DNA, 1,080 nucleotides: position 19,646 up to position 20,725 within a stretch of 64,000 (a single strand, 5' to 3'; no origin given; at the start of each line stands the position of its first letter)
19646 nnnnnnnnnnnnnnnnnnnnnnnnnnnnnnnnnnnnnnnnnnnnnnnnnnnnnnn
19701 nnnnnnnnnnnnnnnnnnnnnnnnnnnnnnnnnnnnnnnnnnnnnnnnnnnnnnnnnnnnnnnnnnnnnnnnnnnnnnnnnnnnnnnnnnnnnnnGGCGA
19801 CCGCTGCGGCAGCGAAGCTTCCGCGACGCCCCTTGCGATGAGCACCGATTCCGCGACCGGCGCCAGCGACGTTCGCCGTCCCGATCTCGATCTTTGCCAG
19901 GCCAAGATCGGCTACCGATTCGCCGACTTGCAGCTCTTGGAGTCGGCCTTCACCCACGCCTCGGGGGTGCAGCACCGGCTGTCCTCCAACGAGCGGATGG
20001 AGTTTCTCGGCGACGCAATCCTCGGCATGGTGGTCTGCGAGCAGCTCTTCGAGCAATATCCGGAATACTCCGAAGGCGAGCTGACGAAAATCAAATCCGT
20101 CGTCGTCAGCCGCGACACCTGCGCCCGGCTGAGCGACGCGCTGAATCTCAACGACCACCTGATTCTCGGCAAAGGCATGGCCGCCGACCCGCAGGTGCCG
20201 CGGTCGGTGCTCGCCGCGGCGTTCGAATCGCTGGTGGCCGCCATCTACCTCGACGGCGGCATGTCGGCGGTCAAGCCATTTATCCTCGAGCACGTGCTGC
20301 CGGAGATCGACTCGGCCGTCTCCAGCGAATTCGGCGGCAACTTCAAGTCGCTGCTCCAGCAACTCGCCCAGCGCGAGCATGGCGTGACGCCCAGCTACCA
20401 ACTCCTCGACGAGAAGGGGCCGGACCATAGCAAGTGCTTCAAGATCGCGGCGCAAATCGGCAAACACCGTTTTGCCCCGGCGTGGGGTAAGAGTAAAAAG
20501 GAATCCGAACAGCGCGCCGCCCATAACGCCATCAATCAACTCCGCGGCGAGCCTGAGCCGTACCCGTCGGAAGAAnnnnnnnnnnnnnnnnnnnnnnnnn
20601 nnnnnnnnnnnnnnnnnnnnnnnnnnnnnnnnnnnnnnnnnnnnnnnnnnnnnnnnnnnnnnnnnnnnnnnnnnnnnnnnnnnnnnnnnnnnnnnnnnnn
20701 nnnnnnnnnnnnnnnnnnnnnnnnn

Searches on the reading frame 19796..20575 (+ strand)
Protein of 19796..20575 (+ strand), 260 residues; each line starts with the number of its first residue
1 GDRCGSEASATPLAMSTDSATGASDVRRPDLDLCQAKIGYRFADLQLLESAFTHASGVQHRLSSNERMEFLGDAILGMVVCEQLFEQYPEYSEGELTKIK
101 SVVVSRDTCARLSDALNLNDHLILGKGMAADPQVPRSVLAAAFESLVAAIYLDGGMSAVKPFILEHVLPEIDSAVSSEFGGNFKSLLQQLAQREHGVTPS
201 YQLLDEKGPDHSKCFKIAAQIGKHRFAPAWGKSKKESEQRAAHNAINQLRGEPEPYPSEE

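Call 58: search_protein_families(library=pfam, proteins=[window:19796-20575:+], max_evalue=0.001)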
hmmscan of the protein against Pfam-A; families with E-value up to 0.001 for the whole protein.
seq(260 aa): 4 families
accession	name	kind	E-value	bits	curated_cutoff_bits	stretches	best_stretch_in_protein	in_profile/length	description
PF14622.11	Ribonucleas_3_3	-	6.7e-27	94.6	35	1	46-170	3-127/128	Ribonuclease-III-like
PF00636.31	Ribonuclease_3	-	7.3e-23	81.7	27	1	66-155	1-102/102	Ribonuclease III domain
PF00035.32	dsrm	-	1.7e-17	64.2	23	1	184-249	2-66/66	Double-stranded RNA binding motif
PF22935.1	RM44_endonuclase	-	7.8e-05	23.2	27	1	60-150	54-139/139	Large ribosomal subunit protein mL44, endonuclease domain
